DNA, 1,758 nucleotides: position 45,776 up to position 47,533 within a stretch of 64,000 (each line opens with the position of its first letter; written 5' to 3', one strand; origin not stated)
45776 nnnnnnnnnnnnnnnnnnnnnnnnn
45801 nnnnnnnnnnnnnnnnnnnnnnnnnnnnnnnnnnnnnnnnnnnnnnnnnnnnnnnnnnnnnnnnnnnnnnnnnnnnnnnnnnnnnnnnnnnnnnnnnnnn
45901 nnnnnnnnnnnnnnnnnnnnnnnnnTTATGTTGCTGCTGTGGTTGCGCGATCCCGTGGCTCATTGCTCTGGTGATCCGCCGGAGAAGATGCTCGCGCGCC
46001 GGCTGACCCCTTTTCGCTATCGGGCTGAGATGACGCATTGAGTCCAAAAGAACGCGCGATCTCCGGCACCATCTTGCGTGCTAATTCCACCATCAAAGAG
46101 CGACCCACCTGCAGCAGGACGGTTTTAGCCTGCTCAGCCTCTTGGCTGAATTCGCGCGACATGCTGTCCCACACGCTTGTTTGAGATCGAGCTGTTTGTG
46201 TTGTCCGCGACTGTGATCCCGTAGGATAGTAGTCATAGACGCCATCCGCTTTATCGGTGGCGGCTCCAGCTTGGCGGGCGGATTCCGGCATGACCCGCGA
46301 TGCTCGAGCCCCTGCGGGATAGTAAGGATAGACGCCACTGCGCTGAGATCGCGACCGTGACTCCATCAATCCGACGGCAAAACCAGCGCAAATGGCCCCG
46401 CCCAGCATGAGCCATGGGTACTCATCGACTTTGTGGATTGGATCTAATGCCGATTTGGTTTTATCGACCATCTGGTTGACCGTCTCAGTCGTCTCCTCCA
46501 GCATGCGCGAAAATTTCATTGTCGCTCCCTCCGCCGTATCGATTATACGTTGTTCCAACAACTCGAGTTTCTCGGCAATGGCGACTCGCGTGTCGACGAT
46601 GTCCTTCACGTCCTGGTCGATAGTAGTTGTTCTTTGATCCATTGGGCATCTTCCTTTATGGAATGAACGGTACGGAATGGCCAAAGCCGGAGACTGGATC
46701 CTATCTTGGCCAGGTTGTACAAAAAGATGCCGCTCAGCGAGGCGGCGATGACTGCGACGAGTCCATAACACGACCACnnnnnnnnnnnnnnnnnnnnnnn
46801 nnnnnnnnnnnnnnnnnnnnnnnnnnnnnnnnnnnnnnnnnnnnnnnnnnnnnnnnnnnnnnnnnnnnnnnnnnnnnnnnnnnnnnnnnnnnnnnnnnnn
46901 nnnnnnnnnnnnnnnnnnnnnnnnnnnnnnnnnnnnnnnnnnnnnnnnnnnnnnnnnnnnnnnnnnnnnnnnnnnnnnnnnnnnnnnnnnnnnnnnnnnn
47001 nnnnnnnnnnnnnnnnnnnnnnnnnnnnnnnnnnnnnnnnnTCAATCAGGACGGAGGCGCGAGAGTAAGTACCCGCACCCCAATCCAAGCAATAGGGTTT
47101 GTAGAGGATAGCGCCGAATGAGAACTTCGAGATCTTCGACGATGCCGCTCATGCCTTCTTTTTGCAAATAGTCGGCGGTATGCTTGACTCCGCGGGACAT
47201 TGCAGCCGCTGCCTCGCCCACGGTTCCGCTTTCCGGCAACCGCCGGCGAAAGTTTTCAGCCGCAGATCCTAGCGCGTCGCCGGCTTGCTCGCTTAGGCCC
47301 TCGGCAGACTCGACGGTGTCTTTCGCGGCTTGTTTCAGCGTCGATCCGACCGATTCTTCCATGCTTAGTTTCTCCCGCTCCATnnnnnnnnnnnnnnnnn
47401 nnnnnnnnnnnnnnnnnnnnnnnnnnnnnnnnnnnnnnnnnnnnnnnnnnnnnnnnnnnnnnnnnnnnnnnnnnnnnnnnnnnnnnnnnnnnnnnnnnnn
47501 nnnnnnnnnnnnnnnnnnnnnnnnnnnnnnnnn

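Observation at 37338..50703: Concentration of general-stress and stationary-phase protein families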

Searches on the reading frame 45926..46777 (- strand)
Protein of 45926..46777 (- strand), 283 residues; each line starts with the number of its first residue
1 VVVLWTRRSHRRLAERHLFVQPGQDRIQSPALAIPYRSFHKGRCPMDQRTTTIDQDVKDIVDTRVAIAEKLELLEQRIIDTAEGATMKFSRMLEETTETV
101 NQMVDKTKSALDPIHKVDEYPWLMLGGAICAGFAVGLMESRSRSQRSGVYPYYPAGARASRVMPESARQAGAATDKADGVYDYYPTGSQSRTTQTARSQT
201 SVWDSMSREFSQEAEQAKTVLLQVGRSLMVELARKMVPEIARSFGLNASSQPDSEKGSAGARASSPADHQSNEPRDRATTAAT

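Call 4: search_protein_families(library=pfam, proteins=[window:45926-46777:-], max_evalue=0.01)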
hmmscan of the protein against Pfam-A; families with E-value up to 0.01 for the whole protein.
window:45926-46777:- (283 aa): 0 families

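Call 22: search_protein_families(library=pfam, proteins=[window:45926-46777:-], max_evalue=5)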
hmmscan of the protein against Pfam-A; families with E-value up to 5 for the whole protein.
window:45926-46777:- (283 aa): 1 family
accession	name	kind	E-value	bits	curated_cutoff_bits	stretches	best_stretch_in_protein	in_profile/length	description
PF15730.10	DUF4680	-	3.3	8.4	27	1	160-217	21-76/144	Domain of unknown function (DUF4680)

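Call 40: search_protein_families(library=ncbifam, proteins=[window:45926-46777:-], max_evalue=0.01)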
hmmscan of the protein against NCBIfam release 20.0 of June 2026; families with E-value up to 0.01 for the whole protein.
window:45926-46777:- (283 aa): 0 families

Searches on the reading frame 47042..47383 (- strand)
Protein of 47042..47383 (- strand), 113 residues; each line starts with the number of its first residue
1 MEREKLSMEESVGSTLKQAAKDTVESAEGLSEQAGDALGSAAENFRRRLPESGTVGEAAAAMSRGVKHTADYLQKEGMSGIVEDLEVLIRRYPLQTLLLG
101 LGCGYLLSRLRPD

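Call 5: search_protein_families(library=pfam, proteins=[window:47042-47383:-], max_evalue=0.01)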
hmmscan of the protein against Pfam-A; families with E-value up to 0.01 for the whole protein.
window:47042-47383:- (113 aa): 0 families

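Call 22: search_protein_families(library=pfam, proteins=[window:47042-47383:-], max_evalue=5)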
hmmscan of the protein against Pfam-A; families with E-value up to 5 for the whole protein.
window:47042-47383:- (113 aa): 3 families
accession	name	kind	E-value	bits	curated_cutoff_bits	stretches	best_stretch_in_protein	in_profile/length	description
PF17256.7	ANAPC16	-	0.014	16.2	25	1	34-100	16-78/80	Anaphase-promoting complex, subunit 16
PF25547.1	WXG100_2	-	0.063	13.7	27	1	11-106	40-137/150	WXG100 like domain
PF08590.15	DUF1771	-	0.37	11.6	28.7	1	57-77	21-41/64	Domain of unknown function (DUF1771)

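Call 40: search_protein_families(library=ncbifam, proteins=[window:47042-47383:-], max_evalue=0.01)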
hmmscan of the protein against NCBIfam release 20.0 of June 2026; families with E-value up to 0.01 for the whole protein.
window:47042-47383:- (113 aa): 0 families
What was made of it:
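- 47042..47383 (-): ElaB/YqjD-like tail-anchored small protein (Nitrospira-specific family). No Pfam or NCBIfam hit (calls 22, 40).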

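Call 61: find_homologous_proteins(query=window:47042-47383:-, max_evalue=0.001)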
Query window:47042-47383:- (113 aa): 71 proteins with E <= 0.001 among 100 candidates.
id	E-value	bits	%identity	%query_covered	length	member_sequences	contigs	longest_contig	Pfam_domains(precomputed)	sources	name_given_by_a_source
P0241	2.3e-60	219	95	100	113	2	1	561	-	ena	-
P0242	7.9e-57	208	89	100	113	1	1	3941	-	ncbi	-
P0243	5.8e-56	205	89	100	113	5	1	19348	-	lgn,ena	-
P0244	4.2e-52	192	84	100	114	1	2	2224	-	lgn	-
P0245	1.1e-49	185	81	100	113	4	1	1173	-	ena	-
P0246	1.4e-48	181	79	100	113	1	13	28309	-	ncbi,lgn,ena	-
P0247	3.5e-46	173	77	100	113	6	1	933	-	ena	-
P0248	9.1e-46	172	79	94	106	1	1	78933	-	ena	-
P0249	5.1e-43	163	74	100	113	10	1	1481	-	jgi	jgi:hypothetical protein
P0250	1.4e-42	162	72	100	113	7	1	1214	-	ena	-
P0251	1.7e-42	162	70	100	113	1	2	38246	-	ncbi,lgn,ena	-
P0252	2.2e-42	161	70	100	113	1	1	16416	-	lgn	-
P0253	6.4e-42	160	66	100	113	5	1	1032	-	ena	-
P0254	7.4e-42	160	68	100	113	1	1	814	-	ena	-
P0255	7.8e-42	160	75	100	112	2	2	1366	-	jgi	jgi:hypothetical protein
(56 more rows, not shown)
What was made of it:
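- Checked: Its 71 close homologues are all unannotated Nitrospira proteins (call 61).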

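Call 69: search_protein_representatives(alignment_id=A1)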
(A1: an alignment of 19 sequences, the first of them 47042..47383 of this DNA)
Query: 19 sequences, 116 profile positions. Proteins with E-value up to 0.001 (for the whole library): 2054; up to 1e-10: 449; up to 1e-30: 4. The best 150 are listed.
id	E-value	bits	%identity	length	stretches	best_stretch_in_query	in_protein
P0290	3.2e-48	179.1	-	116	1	1-116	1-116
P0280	4.6e-48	178.6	-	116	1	1-116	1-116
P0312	1.0e-39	151.7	-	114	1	7-116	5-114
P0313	8.0e-32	126.2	-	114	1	2-116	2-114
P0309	4.0e-29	117.5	-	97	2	57-115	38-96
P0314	3.2e-27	111.4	-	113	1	27-115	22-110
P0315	1.4e-26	109.3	-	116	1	1-115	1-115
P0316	8.2e-25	103.6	-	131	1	6-86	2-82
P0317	3.5e-24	101.6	-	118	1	26-114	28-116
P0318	1.5e-23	99.5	-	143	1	9-113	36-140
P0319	1.2e-22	96.6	-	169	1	7-113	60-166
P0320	3.0e-22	95.3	-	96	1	26-114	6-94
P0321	1.0e-21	93.6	-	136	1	19-115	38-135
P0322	1.8e-21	92.8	-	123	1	11-115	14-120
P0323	4.8e-21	91.4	-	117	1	4-115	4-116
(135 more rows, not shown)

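Call 71: search_protein_families(library=pfam, alignment_id=A2, max_evalue=0.01)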
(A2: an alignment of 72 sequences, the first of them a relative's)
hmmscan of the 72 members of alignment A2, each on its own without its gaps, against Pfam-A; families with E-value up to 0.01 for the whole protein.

A. member 1, P0317 (118 aa): 0 families

B. families by the number of members that match (of 72 scanned): 25 families
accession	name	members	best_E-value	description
PF01442.23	Apolipoprotein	15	3.5e-08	Apolipoprotein A1/A4/E domain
PF12732.12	YtxH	4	4e-05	YtxH-like protein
PF15984.10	Collagen_mid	4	0.00044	Bacterial collagen, middle region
PF05532.17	CsbD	3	3.9e-17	CsbD-like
PF14013.11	MT0933_antitox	3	0.00041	MT0933-like antitoxin protein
PF05957.18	DUF883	3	0.0026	DUF883 N-terminal domain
PF19029.5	DUF883_C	2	2.6e-05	DUF883 C-terminal glycine zipper region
PF03036.21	Perilipin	2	0.003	Perilipin family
PF16731.10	GARP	1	5.2e-05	Glutamic acid/alanine-rich protein of Trypanosoma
PF01387.22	Synuclein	1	0.00062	Synuclein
PF23854.1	DUF7217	1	0.00065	Domain of unknown function (DUF7217)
PF05402.18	PqqD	1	0.00083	Coenzyme PQQ synthesis protein D (PqqD)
PF05478.16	Prominin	1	0.001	Prominin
PF09769.14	ApoO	1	0.0013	Apolipoprotein O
PF12699.13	phiKZ_IP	1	0.0015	phiKZ-like phage internal head proteins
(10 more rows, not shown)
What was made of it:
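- On DUF883 (ElaB/YqjD/YgaM): Of 72 profile-detected remote relatives, 3 hit PF05957 and 2 hit PF19029 (call 71).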
